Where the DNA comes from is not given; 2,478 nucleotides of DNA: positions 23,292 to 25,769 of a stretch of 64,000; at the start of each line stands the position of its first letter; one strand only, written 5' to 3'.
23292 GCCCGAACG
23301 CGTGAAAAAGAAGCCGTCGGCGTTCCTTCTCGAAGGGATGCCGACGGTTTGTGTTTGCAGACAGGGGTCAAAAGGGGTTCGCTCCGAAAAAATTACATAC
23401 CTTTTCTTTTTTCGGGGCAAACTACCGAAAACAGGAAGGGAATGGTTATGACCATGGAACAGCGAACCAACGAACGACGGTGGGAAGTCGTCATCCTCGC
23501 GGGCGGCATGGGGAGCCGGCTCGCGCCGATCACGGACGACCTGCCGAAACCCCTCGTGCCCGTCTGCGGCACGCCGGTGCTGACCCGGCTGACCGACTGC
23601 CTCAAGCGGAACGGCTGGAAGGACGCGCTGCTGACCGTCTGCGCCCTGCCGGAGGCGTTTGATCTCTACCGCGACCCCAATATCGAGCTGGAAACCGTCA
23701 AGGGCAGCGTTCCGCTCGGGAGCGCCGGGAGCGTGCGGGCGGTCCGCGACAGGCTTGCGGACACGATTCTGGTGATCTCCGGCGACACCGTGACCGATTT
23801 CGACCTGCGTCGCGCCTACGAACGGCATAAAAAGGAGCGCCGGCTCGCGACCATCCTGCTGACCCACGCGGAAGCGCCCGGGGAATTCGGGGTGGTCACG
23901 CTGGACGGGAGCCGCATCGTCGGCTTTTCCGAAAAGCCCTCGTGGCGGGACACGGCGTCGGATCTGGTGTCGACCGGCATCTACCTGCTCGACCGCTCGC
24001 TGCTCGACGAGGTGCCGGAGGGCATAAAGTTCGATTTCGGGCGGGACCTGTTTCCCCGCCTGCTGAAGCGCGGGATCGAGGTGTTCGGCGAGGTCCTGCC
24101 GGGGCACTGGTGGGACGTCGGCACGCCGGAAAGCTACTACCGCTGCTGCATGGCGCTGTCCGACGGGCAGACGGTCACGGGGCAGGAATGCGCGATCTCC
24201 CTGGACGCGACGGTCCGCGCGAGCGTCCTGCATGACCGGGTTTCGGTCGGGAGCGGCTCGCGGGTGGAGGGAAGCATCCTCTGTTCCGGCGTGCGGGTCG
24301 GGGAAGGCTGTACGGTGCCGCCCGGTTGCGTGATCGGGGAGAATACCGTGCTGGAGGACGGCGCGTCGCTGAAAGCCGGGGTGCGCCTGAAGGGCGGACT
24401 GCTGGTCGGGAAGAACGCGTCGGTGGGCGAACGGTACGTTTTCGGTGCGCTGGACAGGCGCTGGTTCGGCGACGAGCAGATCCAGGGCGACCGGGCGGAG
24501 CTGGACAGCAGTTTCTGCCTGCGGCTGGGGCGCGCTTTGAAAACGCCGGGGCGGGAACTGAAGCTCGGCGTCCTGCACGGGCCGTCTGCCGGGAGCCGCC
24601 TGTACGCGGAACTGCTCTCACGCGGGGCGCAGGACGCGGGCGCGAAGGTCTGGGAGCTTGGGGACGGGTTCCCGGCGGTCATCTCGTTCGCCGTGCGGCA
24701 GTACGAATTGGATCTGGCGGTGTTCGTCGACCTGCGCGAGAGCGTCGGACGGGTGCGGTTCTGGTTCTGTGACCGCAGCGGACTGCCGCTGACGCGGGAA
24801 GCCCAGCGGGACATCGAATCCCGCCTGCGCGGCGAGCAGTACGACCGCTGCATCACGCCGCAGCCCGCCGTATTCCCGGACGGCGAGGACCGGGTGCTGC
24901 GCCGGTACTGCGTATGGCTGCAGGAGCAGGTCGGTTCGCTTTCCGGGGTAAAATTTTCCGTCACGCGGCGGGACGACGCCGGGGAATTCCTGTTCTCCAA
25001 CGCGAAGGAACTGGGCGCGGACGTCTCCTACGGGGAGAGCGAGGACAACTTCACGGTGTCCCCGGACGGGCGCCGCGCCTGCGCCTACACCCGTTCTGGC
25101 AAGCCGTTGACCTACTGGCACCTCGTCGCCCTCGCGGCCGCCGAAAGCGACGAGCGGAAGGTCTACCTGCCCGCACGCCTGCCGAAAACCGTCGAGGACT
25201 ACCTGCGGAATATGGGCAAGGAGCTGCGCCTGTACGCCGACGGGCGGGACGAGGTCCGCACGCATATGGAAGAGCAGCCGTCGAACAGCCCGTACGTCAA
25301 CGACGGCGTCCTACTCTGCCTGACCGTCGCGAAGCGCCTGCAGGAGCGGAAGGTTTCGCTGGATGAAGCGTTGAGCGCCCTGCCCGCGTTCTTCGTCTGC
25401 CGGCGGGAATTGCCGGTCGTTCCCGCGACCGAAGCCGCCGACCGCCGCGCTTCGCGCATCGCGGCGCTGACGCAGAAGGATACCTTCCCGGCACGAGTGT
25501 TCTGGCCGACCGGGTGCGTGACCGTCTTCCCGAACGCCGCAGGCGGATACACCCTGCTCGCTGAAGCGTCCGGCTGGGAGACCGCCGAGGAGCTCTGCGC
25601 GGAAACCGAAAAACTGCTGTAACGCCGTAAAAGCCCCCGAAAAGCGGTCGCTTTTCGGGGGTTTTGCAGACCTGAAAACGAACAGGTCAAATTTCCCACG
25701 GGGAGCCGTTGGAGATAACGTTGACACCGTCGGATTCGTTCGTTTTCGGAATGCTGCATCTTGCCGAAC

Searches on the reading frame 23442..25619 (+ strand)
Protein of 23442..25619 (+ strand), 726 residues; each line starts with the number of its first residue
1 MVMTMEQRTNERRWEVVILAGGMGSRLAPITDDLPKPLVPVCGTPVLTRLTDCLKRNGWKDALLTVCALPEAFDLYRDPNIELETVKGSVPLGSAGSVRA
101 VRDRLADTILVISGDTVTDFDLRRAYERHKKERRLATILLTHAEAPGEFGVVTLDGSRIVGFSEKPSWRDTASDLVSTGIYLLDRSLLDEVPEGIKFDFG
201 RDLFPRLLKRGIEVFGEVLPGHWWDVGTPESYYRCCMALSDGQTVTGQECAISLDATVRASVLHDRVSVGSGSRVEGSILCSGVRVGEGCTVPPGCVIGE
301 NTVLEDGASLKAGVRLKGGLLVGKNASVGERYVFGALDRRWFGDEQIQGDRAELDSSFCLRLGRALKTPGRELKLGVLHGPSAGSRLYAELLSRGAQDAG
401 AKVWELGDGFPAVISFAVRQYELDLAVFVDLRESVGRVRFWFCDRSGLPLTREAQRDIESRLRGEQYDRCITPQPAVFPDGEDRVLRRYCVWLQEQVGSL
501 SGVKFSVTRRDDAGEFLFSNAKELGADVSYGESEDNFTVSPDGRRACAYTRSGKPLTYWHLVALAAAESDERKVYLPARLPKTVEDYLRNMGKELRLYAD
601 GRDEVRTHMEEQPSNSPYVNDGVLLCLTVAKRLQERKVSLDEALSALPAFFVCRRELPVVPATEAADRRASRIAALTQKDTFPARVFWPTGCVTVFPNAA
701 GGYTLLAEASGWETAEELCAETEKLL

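Call 81: find_encoding_contigs(protein=window:23442-25619:+, flank=8000, max_places=6)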
Protein window:23442-25619:+ (726 aa): no gene with exactly this product is on record in the collection.
